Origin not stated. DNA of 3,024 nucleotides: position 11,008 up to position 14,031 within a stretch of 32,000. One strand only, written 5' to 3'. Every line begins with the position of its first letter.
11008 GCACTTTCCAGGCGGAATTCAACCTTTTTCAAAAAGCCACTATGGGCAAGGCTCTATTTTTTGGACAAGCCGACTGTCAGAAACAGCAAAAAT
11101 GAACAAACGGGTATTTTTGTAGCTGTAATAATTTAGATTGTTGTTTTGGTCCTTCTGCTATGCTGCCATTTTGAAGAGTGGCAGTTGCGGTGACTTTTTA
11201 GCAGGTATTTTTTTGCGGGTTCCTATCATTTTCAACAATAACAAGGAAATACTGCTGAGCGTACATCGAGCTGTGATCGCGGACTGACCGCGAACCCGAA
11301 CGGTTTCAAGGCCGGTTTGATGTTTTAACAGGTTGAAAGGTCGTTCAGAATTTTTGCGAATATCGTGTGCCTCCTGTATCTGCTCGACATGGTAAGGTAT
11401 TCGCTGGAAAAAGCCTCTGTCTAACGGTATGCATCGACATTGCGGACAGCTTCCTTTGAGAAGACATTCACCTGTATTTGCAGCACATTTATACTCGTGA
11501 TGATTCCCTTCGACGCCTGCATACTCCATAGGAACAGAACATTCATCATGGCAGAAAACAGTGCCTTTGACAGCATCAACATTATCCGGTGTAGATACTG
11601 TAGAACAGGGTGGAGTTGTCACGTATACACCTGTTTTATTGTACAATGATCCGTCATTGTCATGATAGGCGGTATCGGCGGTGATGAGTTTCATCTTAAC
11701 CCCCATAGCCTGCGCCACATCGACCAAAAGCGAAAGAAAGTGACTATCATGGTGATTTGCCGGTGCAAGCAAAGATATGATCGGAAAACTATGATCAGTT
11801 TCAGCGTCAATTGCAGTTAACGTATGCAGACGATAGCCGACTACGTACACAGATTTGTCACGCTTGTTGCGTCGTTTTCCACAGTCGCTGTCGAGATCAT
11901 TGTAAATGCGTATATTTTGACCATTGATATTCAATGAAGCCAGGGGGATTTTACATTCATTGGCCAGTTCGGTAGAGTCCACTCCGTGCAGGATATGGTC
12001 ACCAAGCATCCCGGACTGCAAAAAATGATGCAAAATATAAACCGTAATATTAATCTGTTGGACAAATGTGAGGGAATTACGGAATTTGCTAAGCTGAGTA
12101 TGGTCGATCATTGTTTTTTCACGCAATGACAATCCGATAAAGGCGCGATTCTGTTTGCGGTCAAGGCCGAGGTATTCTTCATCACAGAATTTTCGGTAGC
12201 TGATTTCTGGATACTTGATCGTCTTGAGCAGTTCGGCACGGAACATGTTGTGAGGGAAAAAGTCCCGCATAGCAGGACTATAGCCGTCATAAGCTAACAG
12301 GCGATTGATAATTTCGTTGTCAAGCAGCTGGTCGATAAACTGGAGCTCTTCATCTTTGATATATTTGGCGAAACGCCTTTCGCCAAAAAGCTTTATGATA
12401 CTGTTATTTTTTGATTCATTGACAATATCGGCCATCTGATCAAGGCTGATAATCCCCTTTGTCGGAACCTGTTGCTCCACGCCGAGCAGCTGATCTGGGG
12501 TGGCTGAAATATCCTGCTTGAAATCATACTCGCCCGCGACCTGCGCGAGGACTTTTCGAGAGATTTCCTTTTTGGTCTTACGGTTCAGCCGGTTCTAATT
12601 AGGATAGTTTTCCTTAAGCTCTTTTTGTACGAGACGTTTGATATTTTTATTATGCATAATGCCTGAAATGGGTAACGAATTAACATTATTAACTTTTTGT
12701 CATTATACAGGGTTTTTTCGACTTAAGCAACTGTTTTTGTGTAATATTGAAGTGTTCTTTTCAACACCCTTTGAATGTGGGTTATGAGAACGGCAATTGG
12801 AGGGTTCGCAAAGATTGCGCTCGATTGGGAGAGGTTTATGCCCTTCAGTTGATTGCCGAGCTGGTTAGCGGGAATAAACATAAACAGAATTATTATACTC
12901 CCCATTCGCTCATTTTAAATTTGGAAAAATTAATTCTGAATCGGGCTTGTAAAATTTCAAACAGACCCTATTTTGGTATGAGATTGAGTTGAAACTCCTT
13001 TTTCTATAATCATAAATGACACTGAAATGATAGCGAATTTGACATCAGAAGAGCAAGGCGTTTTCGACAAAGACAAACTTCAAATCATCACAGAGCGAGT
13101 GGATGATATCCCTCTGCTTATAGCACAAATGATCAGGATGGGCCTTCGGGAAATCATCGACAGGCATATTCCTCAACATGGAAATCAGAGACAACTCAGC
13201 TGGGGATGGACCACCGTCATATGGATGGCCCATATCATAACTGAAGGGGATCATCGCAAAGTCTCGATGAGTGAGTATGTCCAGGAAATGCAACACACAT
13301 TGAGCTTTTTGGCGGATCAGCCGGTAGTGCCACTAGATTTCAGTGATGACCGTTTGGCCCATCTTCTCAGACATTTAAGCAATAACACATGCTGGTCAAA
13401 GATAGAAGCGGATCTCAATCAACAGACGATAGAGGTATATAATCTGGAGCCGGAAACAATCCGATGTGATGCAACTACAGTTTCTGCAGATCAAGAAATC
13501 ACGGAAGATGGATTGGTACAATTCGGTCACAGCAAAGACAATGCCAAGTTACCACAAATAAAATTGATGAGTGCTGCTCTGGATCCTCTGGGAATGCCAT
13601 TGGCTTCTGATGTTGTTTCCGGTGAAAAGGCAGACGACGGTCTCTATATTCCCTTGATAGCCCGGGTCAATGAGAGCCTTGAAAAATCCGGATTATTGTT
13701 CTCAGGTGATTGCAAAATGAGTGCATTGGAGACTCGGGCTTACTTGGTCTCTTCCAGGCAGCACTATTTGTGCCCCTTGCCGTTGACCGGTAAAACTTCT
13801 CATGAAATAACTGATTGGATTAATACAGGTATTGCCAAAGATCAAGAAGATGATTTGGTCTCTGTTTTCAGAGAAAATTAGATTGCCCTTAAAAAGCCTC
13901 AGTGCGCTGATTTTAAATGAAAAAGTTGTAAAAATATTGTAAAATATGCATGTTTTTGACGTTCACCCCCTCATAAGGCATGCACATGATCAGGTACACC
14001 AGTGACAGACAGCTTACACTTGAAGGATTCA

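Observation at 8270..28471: The promoter-box-repeat module is dispersed, with at least 5 copies all in + orientation and 0-15 repeat units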

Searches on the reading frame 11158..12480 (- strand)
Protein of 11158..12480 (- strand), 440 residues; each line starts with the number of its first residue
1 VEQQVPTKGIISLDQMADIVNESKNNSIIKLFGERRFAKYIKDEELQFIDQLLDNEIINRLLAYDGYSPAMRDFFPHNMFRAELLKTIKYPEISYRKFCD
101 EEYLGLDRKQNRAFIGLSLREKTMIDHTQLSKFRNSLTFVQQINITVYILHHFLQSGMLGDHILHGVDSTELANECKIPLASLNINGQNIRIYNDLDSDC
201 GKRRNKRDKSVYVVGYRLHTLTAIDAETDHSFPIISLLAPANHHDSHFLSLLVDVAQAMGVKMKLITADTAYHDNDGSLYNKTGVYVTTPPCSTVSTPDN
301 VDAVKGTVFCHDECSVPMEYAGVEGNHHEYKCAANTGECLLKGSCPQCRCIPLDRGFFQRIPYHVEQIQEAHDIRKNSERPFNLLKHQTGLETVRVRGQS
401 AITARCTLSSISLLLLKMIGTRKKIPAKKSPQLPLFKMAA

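Call 36: search_protein_families(library=pfam, proteins=[window:11158-12480:-], max_evalue=0.01)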
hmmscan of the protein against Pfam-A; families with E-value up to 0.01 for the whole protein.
window:11158-12480:- (440 aa): 2 families
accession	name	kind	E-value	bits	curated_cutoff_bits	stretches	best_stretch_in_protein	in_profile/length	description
PF01609.27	DDE_Tnp_1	-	3.1e-06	27.5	23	0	206-274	28-88/200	Transposase DDE domain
PF05598.16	DUF772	-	0.0016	18.8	23.1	1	107-138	34-65/74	Transposase domain (DUF772)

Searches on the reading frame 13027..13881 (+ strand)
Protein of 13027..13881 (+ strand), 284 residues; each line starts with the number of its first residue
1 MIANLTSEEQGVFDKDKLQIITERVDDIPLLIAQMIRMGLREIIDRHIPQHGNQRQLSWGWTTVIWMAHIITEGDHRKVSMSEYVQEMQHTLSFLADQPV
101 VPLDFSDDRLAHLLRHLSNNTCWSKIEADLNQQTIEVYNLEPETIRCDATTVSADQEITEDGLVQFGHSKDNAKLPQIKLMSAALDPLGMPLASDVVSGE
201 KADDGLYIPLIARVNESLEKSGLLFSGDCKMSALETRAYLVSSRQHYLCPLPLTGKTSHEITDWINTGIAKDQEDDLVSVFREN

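Call 36: search_protein_families(library=pfam, proteins=[window:13027-13881:+], max_evalue=0.01)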
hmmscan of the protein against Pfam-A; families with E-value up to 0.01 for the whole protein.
window:13027-13881:+ (284 aa): 1 family
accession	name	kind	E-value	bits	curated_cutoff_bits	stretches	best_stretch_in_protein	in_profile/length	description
PF14104.11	DUF4277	-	8.3e-05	23.4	25.4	1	22-119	3-97/109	Domain of unknown function (DUF4277)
